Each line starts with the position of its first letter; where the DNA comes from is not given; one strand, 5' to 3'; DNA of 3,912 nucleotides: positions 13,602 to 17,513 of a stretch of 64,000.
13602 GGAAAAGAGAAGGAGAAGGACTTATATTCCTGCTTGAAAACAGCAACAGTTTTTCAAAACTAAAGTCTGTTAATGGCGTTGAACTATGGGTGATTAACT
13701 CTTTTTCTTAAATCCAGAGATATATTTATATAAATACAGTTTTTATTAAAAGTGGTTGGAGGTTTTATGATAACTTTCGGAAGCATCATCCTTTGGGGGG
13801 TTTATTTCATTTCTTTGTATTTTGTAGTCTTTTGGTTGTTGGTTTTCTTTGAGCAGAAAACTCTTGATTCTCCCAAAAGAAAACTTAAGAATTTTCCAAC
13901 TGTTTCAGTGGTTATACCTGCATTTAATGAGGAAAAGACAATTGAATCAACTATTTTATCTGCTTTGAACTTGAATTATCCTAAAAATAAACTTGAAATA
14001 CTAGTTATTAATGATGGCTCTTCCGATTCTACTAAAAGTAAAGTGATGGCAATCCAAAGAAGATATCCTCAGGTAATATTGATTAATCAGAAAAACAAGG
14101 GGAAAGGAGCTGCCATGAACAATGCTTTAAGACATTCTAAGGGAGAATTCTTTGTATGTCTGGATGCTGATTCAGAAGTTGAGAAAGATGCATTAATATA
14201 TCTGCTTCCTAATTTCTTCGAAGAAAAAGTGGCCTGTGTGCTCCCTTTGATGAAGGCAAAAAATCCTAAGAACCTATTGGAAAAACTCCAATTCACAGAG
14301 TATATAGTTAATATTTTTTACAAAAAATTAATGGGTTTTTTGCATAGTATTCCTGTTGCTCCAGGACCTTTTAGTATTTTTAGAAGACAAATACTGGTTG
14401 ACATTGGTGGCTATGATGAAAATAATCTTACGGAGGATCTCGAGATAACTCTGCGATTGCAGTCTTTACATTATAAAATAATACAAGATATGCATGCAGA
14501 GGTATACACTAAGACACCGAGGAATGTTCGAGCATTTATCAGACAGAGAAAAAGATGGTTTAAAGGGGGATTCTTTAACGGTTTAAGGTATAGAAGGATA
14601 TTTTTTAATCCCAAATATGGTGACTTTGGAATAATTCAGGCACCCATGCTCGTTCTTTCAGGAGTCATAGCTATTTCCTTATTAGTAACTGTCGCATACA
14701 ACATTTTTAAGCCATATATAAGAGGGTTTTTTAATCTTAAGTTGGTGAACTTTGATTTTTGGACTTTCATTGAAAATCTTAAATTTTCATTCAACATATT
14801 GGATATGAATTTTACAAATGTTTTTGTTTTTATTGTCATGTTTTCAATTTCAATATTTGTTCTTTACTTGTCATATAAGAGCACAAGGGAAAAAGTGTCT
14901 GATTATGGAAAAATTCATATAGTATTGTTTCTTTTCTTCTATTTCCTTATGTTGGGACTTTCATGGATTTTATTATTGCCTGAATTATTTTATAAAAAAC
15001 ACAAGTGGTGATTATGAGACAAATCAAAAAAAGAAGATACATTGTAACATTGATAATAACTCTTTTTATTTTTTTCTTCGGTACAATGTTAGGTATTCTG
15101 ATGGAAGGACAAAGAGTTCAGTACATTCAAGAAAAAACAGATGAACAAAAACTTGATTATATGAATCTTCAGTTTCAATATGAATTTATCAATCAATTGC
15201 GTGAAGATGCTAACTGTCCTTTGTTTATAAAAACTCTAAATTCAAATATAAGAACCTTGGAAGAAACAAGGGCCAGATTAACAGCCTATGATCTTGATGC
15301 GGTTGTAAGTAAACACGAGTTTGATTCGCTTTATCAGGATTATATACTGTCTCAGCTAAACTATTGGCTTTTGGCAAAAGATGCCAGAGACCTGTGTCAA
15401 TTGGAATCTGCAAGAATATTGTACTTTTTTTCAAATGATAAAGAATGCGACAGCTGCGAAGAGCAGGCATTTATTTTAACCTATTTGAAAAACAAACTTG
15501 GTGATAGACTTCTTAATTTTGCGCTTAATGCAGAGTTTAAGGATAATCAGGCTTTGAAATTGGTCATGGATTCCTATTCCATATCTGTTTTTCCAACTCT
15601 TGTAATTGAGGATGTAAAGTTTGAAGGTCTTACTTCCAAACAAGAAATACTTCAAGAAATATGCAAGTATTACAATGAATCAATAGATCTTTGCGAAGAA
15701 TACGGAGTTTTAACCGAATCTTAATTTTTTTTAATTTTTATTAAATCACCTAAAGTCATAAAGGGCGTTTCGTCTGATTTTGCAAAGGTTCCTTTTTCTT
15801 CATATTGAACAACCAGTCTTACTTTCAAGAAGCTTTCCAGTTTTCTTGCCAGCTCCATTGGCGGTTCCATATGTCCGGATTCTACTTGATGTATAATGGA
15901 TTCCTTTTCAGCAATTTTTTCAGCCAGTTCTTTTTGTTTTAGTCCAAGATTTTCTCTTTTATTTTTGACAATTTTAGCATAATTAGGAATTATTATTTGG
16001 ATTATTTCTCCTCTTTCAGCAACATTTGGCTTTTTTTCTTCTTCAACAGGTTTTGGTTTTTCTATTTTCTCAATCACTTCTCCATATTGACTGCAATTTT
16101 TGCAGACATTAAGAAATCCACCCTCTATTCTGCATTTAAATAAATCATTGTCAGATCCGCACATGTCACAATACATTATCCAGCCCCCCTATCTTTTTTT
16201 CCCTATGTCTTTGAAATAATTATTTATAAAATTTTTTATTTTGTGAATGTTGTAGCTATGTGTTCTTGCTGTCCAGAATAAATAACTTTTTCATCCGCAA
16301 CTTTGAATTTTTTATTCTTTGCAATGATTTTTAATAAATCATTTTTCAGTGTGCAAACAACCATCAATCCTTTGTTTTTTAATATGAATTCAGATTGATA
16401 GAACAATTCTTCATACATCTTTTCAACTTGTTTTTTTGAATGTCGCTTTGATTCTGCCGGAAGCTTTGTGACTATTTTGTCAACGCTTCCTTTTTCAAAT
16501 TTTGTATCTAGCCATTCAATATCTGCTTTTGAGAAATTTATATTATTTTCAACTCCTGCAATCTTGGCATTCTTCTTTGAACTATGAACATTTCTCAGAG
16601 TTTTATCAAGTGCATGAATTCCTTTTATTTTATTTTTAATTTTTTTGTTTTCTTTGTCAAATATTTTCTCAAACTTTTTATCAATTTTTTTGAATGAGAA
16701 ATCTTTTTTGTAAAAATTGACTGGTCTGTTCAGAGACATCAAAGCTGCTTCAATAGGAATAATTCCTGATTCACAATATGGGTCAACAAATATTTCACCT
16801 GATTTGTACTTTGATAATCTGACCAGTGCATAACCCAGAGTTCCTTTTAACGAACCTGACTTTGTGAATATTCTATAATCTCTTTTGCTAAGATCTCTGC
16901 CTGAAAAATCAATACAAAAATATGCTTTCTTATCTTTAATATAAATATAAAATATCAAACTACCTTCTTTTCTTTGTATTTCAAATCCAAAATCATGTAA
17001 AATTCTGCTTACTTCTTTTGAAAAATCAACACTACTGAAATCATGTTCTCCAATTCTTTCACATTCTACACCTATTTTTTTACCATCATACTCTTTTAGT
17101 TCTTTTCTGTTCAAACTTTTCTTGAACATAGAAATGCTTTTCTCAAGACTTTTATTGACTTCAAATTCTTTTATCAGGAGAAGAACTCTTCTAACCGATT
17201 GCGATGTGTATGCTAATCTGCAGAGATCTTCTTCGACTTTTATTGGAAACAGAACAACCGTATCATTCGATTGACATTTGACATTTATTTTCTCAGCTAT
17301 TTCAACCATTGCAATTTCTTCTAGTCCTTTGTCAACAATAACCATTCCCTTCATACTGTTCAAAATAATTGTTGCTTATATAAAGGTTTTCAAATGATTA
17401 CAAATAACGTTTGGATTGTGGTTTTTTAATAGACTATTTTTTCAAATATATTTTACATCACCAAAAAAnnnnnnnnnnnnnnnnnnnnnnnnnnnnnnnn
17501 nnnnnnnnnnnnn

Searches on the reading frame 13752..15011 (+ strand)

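Call 93: search_protein_families(library=pfam, proteins=[window:13752-15011:+], max_evalue=0.00001)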
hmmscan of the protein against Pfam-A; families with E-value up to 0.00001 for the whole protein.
window:13752-15011:+ (419 aa): 5 families
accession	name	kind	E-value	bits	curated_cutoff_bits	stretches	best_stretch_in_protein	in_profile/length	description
PF00535.33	Glycos_transf_2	-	2.4e-33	115.9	23.3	1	52-217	1-166/168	Glycosyl transferase family 2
PF13641.12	Glyco_tranf_2_3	-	2.5e-31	109.9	27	1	49-271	1-229/230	Glycosyltransferase like family 2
PF13632.12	Glyco_trans_2_3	-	3.9e-18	66.4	27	1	134-349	2-163/198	Glycosyl transferase family group 2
PF10111.15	Glyco_tranf_2_2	-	1.3e-15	58.1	27.3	1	52-265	1-228/276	Glycosyltransferase like family 2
PF13506.12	Glyco_transf_21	-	1.3e-12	47.9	21.7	1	118-269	18-172/174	Glycosyl transferase family 21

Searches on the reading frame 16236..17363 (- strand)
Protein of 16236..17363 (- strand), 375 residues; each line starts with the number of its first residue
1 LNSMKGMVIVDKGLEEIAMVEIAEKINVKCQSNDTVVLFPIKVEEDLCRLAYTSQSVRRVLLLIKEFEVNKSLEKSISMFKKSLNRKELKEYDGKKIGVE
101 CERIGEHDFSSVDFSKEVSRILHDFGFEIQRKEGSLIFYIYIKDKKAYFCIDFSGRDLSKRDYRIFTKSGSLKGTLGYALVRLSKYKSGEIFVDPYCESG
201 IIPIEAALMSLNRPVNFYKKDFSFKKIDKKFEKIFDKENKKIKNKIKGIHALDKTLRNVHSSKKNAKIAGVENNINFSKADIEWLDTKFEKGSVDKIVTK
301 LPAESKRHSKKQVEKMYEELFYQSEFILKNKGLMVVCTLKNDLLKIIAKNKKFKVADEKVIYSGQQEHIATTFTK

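Call 93: search_protein_families(library=pfam, proteins=[window:16236-17363:-], max_evalue=0.00001)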
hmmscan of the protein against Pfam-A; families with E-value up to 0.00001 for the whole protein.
window:16236-17363:- (375 aa): 2 families
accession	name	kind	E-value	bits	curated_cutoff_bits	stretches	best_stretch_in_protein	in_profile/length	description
PF01170.24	UPF0020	-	4.5e-34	118.3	22.3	1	161-363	1-191/197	RMKL-like, methyltransferase domain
PF13847.12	Methyltransf_31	-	9.3e-06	25.8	27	0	243-365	30-133/145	Methyltransferase domain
